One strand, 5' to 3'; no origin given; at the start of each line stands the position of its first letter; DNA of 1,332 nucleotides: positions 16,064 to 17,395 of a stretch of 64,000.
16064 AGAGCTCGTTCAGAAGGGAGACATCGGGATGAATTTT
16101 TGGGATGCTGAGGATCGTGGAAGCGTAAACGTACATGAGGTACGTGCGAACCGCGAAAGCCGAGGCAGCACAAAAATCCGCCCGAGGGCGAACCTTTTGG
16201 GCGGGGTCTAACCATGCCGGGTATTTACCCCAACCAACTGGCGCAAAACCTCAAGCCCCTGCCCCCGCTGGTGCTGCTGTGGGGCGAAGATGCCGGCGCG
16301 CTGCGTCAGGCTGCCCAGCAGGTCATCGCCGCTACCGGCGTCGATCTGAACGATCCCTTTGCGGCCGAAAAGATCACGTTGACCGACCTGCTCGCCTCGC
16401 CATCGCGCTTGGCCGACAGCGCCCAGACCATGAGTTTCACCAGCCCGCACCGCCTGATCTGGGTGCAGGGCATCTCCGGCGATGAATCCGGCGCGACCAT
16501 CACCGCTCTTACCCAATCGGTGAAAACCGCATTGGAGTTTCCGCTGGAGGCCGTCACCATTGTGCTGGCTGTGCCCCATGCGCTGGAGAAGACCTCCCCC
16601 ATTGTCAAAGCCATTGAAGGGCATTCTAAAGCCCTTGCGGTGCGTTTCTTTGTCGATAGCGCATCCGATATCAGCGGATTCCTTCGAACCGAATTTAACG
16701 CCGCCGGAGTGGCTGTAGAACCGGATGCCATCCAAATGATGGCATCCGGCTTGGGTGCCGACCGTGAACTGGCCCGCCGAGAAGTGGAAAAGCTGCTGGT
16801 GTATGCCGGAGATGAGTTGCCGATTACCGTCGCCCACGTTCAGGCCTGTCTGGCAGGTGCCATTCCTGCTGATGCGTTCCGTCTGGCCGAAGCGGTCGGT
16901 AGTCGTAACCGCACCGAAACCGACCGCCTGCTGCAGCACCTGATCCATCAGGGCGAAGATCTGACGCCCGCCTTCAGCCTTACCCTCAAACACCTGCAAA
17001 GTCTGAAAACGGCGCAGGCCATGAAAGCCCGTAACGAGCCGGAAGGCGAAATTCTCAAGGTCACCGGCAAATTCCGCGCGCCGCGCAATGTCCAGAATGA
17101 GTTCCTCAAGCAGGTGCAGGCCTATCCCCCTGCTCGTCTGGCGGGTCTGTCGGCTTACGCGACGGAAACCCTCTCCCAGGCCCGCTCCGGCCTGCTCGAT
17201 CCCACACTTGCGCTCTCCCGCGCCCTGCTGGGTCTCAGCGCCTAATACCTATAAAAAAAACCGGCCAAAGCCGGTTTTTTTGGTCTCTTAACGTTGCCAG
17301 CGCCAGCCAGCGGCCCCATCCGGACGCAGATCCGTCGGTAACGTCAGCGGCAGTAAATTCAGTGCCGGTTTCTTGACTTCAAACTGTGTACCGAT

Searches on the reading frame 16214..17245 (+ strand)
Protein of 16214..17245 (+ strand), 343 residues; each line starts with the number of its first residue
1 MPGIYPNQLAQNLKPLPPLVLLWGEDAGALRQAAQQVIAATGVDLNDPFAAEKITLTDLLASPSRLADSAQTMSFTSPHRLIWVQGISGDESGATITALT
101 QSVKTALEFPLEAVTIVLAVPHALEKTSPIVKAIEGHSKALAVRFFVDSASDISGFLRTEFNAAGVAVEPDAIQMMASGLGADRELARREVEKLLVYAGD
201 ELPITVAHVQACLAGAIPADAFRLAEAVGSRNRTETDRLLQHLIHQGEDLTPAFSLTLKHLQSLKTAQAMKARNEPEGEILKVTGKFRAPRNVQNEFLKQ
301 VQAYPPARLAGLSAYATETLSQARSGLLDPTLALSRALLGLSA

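Call 20: search_protein_families(library=pfam, proteins=[window:16214-17245:+], max_evalue=0.001)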
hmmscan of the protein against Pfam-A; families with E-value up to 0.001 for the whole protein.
window:16214-17245:+ (343 aa): 2 families
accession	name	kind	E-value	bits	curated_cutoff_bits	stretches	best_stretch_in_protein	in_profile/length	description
PF06144.19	DNA_pol3_delta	-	0.00017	22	21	1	21-140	2-120/124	DNA polymerase III, delta subunit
PF21694.2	DNA_pol3_delta_C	-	0.00027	21.4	27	1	220-339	3-119/121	DNA polymerase III delta subunit, C-terminal domain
